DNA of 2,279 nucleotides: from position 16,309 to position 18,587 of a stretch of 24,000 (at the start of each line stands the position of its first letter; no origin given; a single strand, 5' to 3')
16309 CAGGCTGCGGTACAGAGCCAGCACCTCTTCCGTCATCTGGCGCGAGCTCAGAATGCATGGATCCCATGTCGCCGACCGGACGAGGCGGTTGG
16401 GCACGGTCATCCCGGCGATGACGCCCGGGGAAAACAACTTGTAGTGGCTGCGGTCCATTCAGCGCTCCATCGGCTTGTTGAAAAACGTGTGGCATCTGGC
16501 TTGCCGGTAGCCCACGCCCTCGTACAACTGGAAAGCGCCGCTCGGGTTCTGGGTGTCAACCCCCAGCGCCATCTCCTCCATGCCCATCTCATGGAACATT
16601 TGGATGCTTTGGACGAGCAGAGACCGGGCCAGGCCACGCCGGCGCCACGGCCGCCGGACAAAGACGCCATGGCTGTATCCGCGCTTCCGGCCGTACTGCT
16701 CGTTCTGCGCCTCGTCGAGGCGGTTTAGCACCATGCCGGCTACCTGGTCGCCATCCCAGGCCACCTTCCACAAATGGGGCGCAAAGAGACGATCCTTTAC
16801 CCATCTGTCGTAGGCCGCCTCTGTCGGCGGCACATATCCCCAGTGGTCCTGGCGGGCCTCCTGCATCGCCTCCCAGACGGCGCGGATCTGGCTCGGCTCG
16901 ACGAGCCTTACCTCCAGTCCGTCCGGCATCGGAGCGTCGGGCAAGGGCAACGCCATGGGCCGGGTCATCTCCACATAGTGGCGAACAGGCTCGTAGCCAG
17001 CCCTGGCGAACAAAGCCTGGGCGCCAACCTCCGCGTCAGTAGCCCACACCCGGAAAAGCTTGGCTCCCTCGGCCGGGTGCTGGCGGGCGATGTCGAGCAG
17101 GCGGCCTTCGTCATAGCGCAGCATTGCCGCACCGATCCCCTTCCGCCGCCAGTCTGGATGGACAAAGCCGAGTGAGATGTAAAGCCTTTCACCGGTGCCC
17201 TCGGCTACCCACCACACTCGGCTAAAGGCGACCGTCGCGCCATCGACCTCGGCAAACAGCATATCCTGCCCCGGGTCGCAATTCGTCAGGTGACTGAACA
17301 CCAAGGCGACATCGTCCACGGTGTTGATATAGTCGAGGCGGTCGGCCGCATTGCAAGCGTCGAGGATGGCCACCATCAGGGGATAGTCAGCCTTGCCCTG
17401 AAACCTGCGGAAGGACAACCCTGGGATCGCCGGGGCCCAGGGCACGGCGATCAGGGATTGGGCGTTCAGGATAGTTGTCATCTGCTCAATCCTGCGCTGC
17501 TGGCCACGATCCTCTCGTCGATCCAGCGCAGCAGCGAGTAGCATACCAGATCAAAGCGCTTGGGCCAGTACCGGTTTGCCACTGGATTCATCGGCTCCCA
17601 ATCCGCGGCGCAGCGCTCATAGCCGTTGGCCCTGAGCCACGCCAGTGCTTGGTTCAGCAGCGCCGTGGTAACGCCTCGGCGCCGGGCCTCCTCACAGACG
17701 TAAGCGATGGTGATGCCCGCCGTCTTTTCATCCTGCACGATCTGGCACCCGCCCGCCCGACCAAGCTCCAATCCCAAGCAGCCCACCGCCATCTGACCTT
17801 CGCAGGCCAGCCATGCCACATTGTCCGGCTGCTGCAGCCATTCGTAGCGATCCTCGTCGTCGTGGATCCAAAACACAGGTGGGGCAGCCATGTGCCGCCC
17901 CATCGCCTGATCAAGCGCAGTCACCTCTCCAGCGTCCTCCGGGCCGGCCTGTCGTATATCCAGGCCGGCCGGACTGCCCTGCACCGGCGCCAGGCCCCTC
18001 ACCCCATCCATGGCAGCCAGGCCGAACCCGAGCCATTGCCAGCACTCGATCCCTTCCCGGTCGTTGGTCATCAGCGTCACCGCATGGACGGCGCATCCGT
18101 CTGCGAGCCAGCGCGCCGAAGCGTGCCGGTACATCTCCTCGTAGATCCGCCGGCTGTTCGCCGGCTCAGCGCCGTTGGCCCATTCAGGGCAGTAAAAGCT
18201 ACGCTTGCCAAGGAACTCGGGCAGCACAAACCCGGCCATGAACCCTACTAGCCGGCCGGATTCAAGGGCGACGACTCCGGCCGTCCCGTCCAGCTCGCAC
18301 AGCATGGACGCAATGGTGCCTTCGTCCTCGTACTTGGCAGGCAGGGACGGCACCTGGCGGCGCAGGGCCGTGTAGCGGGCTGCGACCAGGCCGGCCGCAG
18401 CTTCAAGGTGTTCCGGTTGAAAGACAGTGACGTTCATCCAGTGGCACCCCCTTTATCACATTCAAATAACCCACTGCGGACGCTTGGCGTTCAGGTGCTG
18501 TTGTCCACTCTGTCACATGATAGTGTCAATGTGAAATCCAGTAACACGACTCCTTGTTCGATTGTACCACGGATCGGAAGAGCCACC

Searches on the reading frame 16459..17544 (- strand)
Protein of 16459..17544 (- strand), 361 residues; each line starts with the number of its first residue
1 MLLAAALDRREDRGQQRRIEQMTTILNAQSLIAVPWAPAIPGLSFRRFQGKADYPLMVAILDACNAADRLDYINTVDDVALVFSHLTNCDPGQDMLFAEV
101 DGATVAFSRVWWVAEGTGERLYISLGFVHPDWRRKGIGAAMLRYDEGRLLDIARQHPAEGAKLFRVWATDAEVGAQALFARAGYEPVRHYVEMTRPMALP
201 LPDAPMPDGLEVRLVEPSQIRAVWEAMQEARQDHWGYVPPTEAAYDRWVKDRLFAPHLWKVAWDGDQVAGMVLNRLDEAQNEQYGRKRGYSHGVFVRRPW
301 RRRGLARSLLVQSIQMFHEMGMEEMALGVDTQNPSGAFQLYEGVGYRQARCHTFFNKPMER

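Call 48: search_protein_families(library=pfam, proteins=[window:16459-17544:-], max_evalue=0.001)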
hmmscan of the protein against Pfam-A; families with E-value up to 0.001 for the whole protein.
window:16459-17544:- (361 aa): 6 families
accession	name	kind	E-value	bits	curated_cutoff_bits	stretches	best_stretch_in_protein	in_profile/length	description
PF00583.31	Acetyltransf_1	-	2.9e-19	69.9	20.7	2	224-341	1-111/116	Acetyltransferase (GNAT) family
PF13508.13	Acetyltransf_7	-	7.7e-17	61.9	27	2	94-185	4-83/84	Acetyltransferase (GNAT) domain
PF13673.13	Acetyltransf_10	-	1.1e-13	51.7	23.6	1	261-349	35-110/128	Acetyltransferase (GNAT) domain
PF08445.16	FR47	-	2.3e-05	24.7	22.1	0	270-350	3-81/86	FR47-like protein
PF13302.13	Acetyltransf_3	-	0.00026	22.1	25.4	0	211-334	3-126/138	Acetyltransferase (GNAT) domain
PF13527.13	Acetyltransf_9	-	0.00084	19.8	25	0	224-323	14-107/127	Acetyltransferase (GNAT) domain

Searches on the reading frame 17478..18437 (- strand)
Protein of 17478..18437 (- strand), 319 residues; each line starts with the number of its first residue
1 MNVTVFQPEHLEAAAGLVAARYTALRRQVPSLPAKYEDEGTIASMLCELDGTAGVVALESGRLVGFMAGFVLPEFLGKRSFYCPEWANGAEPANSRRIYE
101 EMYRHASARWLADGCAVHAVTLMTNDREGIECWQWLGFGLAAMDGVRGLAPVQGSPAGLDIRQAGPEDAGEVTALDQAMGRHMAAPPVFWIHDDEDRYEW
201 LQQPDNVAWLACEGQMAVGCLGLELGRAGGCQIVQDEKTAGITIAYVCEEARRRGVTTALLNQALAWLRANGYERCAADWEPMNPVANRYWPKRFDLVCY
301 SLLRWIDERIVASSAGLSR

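Call 48: search_protein_families(library=pfam, proteins=[window:17478-18437:-], max_evalue=0.001)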
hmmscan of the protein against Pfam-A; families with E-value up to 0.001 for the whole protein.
window:17478-18437:- (319 aa): 2 families
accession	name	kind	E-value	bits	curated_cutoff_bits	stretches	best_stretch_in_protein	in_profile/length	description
PF00583.31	Acetyltransf_1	-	1.8e-13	51.2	20.7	1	190-293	14-113/116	Acetyltransferase (GNAT) family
PF13508.13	Acetyltransf_7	-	5.3e-05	24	27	1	207-276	4-65/84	Acetyltransferase (GNAT) domain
